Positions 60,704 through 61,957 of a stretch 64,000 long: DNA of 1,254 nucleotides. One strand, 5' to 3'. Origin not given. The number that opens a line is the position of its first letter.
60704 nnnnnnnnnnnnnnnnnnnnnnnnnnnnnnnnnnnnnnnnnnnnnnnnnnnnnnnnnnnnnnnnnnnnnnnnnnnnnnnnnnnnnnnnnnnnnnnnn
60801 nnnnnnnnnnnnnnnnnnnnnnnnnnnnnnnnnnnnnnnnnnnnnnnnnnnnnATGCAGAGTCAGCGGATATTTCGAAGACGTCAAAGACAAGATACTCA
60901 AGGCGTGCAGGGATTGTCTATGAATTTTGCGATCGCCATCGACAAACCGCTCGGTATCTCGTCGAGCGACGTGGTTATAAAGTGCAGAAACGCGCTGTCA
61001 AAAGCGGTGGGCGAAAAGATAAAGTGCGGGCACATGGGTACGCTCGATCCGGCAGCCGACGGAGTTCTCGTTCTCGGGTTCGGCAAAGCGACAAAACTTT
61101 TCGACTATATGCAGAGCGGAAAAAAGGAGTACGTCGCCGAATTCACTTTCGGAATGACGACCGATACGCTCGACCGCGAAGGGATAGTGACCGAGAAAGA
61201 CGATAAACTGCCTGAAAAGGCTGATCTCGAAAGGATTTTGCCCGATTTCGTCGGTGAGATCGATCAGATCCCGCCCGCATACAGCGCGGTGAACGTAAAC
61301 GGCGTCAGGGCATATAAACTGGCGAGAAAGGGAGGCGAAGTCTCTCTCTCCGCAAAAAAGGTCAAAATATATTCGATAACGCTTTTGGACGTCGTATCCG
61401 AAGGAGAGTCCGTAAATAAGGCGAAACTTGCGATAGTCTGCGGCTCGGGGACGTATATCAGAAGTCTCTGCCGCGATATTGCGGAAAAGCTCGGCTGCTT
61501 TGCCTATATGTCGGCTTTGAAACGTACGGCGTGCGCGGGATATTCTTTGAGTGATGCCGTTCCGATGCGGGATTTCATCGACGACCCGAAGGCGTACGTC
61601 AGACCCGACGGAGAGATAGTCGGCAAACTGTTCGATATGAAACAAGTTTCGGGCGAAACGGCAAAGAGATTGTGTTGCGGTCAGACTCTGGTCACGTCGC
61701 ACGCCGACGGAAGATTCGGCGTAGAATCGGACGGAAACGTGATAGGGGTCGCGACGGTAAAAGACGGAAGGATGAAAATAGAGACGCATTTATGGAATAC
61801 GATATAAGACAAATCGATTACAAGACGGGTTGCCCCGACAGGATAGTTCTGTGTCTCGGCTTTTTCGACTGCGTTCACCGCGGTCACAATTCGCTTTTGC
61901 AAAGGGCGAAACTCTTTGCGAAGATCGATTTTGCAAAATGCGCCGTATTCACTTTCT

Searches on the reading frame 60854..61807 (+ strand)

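Call 33: search_protein_families(library=pfam, proteins=[window:60854-61807:+], max_evalue=0.0001)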
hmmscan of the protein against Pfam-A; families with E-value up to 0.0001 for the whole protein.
window:60854-61807:+ (317 aa): 2 families
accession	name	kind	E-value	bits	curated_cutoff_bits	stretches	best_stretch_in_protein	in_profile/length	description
PF01509.24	TruB_N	-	4.1e-49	167.2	27.3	1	56-202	7-149/149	TruB family pseudouridylate synthase (N terminal domain)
PF16198.10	TruB_C_2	-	3.1e-10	40.5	29.3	1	203-243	1-41/66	tRNA pseudouridylate synthase B C-terminal domain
